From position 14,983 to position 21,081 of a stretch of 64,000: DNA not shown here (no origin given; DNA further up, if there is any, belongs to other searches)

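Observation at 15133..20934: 1933-aa gingipain-like modular adhesin built around an S1 serine protease instead of a C25 cysteine protease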

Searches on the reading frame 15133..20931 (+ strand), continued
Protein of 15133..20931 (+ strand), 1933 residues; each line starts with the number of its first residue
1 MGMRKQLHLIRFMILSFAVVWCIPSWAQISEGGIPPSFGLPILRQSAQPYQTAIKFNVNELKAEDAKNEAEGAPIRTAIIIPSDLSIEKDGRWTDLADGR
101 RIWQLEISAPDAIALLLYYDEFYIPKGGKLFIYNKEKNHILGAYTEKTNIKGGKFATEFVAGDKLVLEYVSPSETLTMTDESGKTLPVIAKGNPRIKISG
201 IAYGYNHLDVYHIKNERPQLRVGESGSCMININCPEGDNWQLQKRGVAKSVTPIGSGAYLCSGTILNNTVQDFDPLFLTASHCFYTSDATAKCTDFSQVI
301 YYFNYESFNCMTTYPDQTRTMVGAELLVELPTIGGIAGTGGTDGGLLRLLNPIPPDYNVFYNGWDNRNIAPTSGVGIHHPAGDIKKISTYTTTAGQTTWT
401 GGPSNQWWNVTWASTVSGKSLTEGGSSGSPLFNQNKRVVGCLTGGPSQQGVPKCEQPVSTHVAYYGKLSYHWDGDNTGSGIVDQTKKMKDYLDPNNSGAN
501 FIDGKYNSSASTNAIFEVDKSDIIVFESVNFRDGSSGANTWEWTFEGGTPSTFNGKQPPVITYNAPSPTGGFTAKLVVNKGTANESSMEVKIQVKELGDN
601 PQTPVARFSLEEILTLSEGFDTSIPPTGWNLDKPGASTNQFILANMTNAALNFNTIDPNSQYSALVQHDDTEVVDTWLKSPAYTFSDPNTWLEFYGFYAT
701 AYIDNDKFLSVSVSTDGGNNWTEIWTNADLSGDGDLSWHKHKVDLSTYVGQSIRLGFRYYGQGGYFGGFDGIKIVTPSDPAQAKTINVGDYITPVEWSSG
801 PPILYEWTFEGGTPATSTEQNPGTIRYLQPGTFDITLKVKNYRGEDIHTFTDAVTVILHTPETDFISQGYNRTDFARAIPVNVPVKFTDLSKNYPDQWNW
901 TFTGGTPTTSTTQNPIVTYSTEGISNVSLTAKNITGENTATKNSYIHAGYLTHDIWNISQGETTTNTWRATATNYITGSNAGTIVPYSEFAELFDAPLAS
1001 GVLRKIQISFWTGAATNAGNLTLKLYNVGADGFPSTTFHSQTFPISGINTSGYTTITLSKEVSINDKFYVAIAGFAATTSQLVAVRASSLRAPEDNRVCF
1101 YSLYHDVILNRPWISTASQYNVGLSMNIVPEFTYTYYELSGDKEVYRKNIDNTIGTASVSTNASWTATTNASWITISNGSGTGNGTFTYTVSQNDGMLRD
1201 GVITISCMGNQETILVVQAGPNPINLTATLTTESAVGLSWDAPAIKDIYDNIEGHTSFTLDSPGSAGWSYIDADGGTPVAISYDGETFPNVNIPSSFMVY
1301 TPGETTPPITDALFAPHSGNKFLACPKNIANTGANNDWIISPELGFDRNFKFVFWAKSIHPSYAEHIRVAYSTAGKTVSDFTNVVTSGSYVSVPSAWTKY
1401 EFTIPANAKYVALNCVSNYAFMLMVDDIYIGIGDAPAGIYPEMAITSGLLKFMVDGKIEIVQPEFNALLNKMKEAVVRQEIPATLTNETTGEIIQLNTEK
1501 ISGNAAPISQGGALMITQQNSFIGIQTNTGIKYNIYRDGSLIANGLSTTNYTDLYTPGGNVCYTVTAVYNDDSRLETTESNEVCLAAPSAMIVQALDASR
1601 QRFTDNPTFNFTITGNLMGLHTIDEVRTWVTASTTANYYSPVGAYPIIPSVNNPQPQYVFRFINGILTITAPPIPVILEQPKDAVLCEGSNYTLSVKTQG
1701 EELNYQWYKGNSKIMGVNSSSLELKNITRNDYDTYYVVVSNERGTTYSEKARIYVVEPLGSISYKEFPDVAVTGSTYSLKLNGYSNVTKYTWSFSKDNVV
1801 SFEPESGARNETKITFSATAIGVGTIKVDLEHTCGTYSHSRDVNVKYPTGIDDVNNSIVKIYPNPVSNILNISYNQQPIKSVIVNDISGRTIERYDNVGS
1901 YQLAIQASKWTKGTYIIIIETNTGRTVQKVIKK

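Call 8: find_homologous_proteins(query=window:15133-20931:+, max_evalue=1e-10)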
Query window:15133-20931:+ (1933 aa): 696 proteins with E <= 1e-10 among 8000 candidates; the best 120 are listed.
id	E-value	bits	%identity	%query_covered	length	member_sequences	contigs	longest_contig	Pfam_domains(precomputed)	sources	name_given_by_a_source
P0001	0.0e+0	4468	100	100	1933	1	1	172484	PF19190.7,PF07679.23,PF13365.13,PF00801.27,PF13927.13,PF18962.8,PF13004.14,PF19081.7,PF18911.7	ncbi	-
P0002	0.0e+0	1750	52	76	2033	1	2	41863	PF19190.7,PF13365.13,PF00801.27,PF18676.7,PF18962.8,PF13004.14,PF18911.7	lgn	-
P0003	0.0e+0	1610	49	31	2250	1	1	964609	PF13365.13,PF13895.13,PF00801.27,PF13927.13,PF18962.8,PF13004.14,PF18911.7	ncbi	-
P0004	0.0e+0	1473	47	79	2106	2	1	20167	PF13365.13,PF00801.27,PF18962.8,PF16403.12,PF18370.8,PF18911.7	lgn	-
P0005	0.0e+0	1470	48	78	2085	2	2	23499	PF19190.7,PF00801.27,PF18962.8,PF13004.14,PF16403.12,PF18370.8,PF18911.7,PF00089.33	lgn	-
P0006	0.0e+0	1424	48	31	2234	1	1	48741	PF00801.27,PF13927.13,PF18962.8,PF13004.14,PF07675.19,PF18911.7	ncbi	-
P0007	0.0e+0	1398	47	77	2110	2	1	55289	PF00801.27,PF18962.8,PF18370.8,PF18911.7,PF00089.33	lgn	-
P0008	0.0e+0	1224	43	76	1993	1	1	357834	PF13365.13,PF00801.27,PF13004.14,PF18911.7,PF00089.33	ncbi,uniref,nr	ncbi:PKD repeat protein [Parabacteroides sp. PFB2-10]|uniref:choice-of-anchor J domain-containing pr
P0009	0.0e+0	1204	42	77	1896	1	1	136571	PF13365.13,PF00801.27,PF13585.13,PF18676.7,PF18911.7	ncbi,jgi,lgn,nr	ncbi:MAG: choice-of-anchor J domain-containing protein [Prevotellaceae bacterium]|jgi:PKD repeat pro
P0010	0.0e+0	1195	44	44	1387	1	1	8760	PF19190.7,PF07679.23,PF00801.27,PF13927.13,PF18962.8,PF13004.14,PF19081.7,PF18911.7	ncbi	-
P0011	0.0e+0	1158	42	73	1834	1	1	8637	PF00801.27,PF18370.8,PF18911.7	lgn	-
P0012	0.0e+0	1158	43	73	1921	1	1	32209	PF13365.13,PF00801.27,PF18676.7,PF18962.8,PF18911.7,PF00089.33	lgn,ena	-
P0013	0.0e+0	1144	42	74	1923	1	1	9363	PF13365.13,PF00801.27,PF18676.7,PF18962.8,PF18911.7,PF00089.33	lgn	-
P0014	0.0e+0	1140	42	57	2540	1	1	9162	PF00801.27,PF18676.7,PF18962.8,PF13004.14,PF02368.25,PF18911.7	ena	-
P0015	0.0e+0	1135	42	59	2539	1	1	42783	PF00801.27,PF18676.7,PF13004.14,PF18911.7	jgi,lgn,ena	-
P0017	0.0e+0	1104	41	59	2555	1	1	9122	PF00801.27,PF18887.6,PF18676.7,PF18962.8,PF18911.7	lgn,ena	-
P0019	0.0e+0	1094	40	76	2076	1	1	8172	PF19190.7,PF13365.13,PF00801.27,PF18962.8,PF13004.14,PF07675.19,PF18911.7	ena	-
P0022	0.0e+0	1061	39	43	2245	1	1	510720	PF13365.13,PF00801.27,PF18676.7,PF18962.8,PF13004.14,PF18911.7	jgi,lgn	jgi:PKD repeat protein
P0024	0.0e+0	1032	35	47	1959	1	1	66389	PF19190.7,PF00801.27,PF18962.8,PF13004.14,PF18911.7,PF00089.33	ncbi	-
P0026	5.6e-296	1004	39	73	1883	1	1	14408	PF00801.27,PF18676.7,PF18962.8,PF18911.7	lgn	-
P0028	4.0e-291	987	31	68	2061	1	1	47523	PF13895.13,PF00801.27,PF18676.7,PF18962.8,PF13004.14,PF18911.7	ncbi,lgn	-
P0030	2.5e-285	968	48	31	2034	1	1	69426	PF07679.23,PF13313.12,PF13895.13,PF00801.27,PF13927.13,PF18676.7,PF18962.8,PF13004.14,PF18911.7,PF00089.33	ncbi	-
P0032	2.9e-277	942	40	31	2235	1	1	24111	PF00801.27,PF18676.7,PF18962.8,PF13004.14,PF18911.7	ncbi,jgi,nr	ncbi:MAG: choice-of-anchor J domain-containing protein [Prevotellaceae bacterium]|jgi:PKD repeat pro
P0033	4.5e-277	941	32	60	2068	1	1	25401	PF13895.13,PF00801.27,PF18676.7,PF18962.8,PF13004.14,PF18911.7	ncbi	-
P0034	6.1e-277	940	40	63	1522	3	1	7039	PF13365.13,PF00801.27,PF18962.8,PF18911.7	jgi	jgi:PKD repeat protein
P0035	1.1e-276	940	44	31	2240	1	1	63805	PF19190.7,PF00801.27,PF18676.7,PF18962.8,PF13004.14,PF18911.7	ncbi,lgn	-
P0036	5.7e-276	937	40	64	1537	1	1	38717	PF00801.27,PF18962.8,PF13004.14,PF18911.7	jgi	jgi:PKD repeat protein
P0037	2.6e-273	928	31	69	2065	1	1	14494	PF00801.27,PF13927.13,PF18676.7,PF18962.8,PF13004.14,PF18911.7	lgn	-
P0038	2.6e-272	925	41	63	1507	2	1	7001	PF19190.7,PF00801.27,PF18962.8,PF13004.14,PF18911.7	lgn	-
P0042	4.5e-265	901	40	31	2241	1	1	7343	PF19190.7,PF00801.27,PF18962.8,PF13004.14,PF07675.19,PF18911.7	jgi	jgi:PKD repeat protein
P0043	1.1e-264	900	45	31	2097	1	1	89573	PF19190.7,PF07679.23,PF13365.13,PF13895.13,PF00801.27,PF13927.13,PF18962.8,PF13004.14,PF07675.19,PF18911.7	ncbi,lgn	-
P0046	1.1e-262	893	37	74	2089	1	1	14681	PF00801.27,PF13927.13,PF18676.7,PF18962.8,PF13004.14,PF18911.7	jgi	jgi:PKD repeat protein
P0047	5.7e-258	878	40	30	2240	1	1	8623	PF00801.27,PF18962.8,PF13004.14,PF18911.7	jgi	jgi:PKD repeat protein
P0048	2.3e-257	876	44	31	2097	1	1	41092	PF19190.7,PF07679.23,PF13365.13,PF13895.13,PF00801.27,PF13927.13,PF18962.8,PF13004.14,PF07675.19,PF18911.7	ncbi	-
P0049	4.9e-257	874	41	30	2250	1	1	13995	PF00801.27,PF18962.8,PF13004.14,PF07675.19,PF18911.7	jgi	jgi:PKD repeat protein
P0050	7.3e-257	874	42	31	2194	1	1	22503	PF13313.12,PF00801.27,PF18962.8,PF13004.14,PF18911.7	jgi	jgi:PKD repeat protein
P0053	1.2e-247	843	43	29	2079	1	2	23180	PF00801.27,PF18676.7,PF18962.8,PF18911.7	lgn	-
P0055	8.4e-245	834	42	31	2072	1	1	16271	PF00801.27,PF18962.8,PF18911.7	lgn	-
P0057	3.4e-239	815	38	64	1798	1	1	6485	PF13365.13,PF00801.27,PF18676.7,PF18962.8,PF18911.7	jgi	jgi:PKD repeat protein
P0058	4.9e-236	805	42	31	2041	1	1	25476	PF13365.13,PF13895.13,PF00801.27,PF18962.8,PF13004.14,PF18911.7,PF00089.33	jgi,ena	-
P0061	3.5e-225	769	44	30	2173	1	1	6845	PF00801.27,PF18962.8,PF18911.7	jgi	-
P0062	2.8e-217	743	49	31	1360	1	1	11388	PF00801.27,PF18962.8,PF18911.7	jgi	jgi:PKD repeat protein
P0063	9.4e-211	721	36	64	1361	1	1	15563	PF13365.13,PF00801.27,PF18962.8,PF13004.14,PF18911.7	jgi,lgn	jgi:PKD repeat protein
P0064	4.4e-207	709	36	64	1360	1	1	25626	PF00801.27,PF18962.8,PF13004.14,PF18911.7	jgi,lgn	jgi:PKD repeat protein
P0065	7.6e-205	701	32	43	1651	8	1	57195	PF13365.13,PF00801.27,PF18981.7,PF13927.13,PF18962.8,PF18911.7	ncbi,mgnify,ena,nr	ncbi:MAG TPA: PKD domain-containing protein [Bacteroidales bacterium]|mgnify:CR=1 FL=1|nr:PKD domain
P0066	3.4e-199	683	35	73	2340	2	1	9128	PF19190.7,PF13895.13,PF00801.27,PF13927.13,PF18676.7,PF18962.8,PF13004.14,PF19081.7,PF18911.7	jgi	-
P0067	2.9e-197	676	43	31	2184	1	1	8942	PF19190.7,PF00801.27,PF18962.8,PF13004.14,PF18998.7,PF18911.7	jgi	jgi:PKD repeat protein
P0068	7.0e-196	672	46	31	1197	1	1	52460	PF00801.27,PF18962.8,PF18911.7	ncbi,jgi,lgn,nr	ncbi:MAG: PKD domain-containing protein [Dysgonamonadaceae bacterium]|jgi:PKD repeat protein|nr:PKD 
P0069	1.0e-195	671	39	58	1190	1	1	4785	PF13365.13,PF00801.27,PF18962.8,PF18911.7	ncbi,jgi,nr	ncbi:MAG: PKD domain-containing protein [Dysgonamonadaceae bacterium]|jgi:PKD repeat protein|nr:PKD 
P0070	1.4e-193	664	49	30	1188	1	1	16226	PF00801.27,PF18962.8,PF18911.7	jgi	jgi:PKD repeat protein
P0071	1.3e-192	661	36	59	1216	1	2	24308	PF13365.13,PF00801.27,PF05579.20,PF18962.8,PF18911.7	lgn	-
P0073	1.8e-190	654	37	58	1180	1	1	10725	PF13365.13,PF00801.27,PF18962.8,PF18911.7,PF00089.33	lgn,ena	-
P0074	1.8e-187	644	47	31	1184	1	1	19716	PF00801.27,PF18962.8,PF18911.7,PF00089.33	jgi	jgi:PKD repeat protein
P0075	3.6e-187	643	37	59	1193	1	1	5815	PF00801.27,PF18962.8,PF18911.7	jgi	jgi:PKD repeat protein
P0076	2.3e-186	640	37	59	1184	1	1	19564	PF00801.27,PF18962.8,PF18911.7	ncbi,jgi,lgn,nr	ncbi:MAG: PKD domain-containing protein [Dysgonamonadaceae bacterium]|jgi:PKD repeat protein|nr:PKD 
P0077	3.0e-186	640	42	30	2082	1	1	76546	PF19190.7,PF00801.27,PF18962.8,PF13004.14,PF18998.7,PF18911.7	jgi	jgi:PKD repeat protein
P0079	2.0e-183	630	48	31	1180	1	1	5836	PF13365.13,PF00801.27,PF18962.8,PF18911.7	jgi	jgi:PKD repeat protein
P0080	5.9e-183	629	45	30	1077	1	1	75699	PF00801.27,PF18962.8,PF18911.7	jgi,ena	-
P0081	1.0e-179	618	48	31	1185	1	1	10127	PF00801.27,PF18962.8,PF18911.7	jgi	jgi:PKD repeat protein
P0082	1.6e-179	617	47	31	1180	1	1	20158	PF00801.27,PF18962.8,PF18911.7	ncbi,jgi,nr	ncbi:MAG: PKD domain-containing protein [Cytophagaceae bacterium]|jgi:PKD repeat protein|nr:PKD doma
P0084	2.3e-171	590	44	30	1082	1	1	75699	PF00801.27,PF18962.8,PF18911.7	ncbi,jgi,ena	-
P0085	4.1e-169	583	48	29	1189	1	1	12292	PF00801.27,PF18962.8,PF18911.7,PF00089.33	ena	-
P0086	2.6e-168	580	41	27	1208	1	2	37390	PF13365.13,PF18676.7,PF18962.8,PF00089.33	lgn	-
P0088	1.0e-165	572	37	34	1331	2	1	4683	PF19190.7,PF00801.27,PF18962.8,PF13004.14,PF18911.7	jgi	jgi:PKD repeat protein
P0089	2.2e-165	571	43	30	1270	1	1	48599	PF13365.13,PF00801.27,PF18962.8,PF18911.7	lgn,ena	-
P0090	1.7e-163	564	41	30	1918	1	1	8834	PF13313.12,PF13365.13,PF00801.27,PF18962.8,PF18911.7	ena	-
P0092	3.8e-156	540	47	25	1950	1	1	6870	PF00629.31,PF18962.8,PF23197.2,PF18370.8,PF13620.13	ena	-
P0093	7.2e-154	532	40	30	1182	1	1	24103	PF00801.27,PF18962.8,PF18911.7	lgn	-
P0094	6.0e-151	523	39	30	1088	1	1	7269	PF13365.13,PF00801.27,PF18962.8,PF18911.7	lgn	-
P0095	5.8e-150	519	33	58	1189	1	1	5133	PF13365.13,PF00801.27,PF18962.8,PF18911.7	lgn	-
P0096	7.8e-150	519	38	30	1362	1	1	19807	PF00801.27,PF18981.7,PF18962.8,PF18911.7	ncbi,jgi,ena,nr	ncbi:MAG TPA: PKD domain-containing protein [Bacteroidales bacterium]|nr:PKD domain-containing prote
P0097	1.9e-149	518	37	30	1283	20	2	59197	PF00801.27,PF18981.7,PF18962.8,PF18911.7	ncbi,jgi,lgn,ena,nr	ncbi:MAG TPA: PKD domain-containing protein [Bacteroidales bacterium]|nr:PKD domain-containing prote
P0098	3.1e-148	514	36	30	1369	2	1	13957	PF00801.27,PF18981.7,PF18962.8,PF18911.7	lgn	-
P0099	3.5e-148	513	30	44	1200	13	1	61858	PF00801.27,PF20773.6,PF18962.8,PF18911.7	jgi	-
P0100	9.9e-148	512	40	31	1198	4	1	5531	PF00801.27,PF18962.8,PF18911.7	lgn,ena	-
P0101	9.7e-144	499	37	32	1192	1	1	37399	PF00801.27,PF18962.8,PF18911.7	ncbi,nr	ncbi:MAG: PKD domain-containing protein [Bacteroidota bacterium]|nr:PKD domain-containing protein [B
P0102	6.1e-143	496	32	49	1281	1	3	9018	PF00801.27,PF18962.8,PF18911.7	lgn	-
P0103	1.6e-142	495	36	31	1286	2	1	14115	PF00801.27,PF18981.7,PF18962.8,PF18911.7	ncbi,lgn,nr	ncbi:MAG: PKD domain-containing protein [Bacteroidales bacterium]|nr:PKD domain-containing protein [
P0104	1.8e-142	495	36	30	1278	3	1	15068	PF00801.27,PF18981.7,PF18962.8,PF18911.7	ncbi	-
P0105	2.7e-142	494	36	32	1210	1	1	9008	PF13365.13,PF00801.27,PF18962.8,PF18911.7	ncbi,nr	ncbi:PKD domain-containing protein, partial [Bacteroidales bacterium OttesenSCG-928-I21]|nr:PKD doma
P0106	3.1e-142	494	32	48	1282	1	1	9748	PF00801.27,PF18962.8,PF18911.7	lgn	-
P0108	1.2e-141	492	36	33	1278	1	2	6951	PF00801.27,PF18981.7,PF18962.8,PF18911.7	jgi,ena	jgi:PKD repeat protein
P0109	1.8e-141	491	49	26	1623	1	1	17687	PF12733.14,PF18962.8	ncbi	-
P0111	1.8e-140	488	36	30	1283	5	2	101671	PF00801.27,PF18981.7,PF18962.8,PF18911.7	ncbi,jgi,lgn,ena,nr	ncbi:MAG TPA: PKD domain-containing protein [Bacteroidales bacterium]|nr:PKD domain-containing prote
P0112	4.8e-140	487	36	30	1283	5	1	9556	PF00801.27,PF18981.7,PF18962.8,PF27052.1,PF18911.7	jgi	jgi:PKD repeat protein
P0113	4.8e-140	487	30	57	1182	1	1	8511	PF00801.27,PF18962.8,PF18911.7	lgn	-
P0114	9.9e-140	485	33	48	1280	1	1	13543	PF00801.27,PF18981.7,PF18962.8,PF18911.7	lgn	-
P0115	1.7e-139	485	29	45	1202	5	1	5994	PF00801.27,PF20773.6,PF18962.8,PF19267.5,PF07675.19,PF18911.7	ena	-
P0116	3.9e-139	483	39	29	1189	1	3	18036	PF00801.27,PF18962.8,PF18911.7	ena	-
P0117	4.6e-139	483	36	30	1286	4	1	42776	PF00801.27,PF18962.8,PF18911.7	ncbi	-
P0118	5.2e-139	483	37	33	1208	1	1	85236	PF13365.13,PF00801.27,PF18962.8,PF18911.7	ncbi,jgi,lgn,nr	ncbi:MAG: PKD domain-containing protein [Bacteroidales bacterium]|jgi:PKD repeat protein|nr:PKD doma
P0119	6.8e-139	483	42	27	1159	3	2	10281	PF00801.27,PF18962.8,PF27052.1,PF18911.7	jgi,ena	-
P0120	2.7e-138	481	37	29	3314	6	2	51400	PF07679.23,PF13895.13,PF00801.27,PF13927.13,PF11465.15,PF18962.8,PF24312.2,PF07354.19,PF19081.7,PF18911.7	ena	-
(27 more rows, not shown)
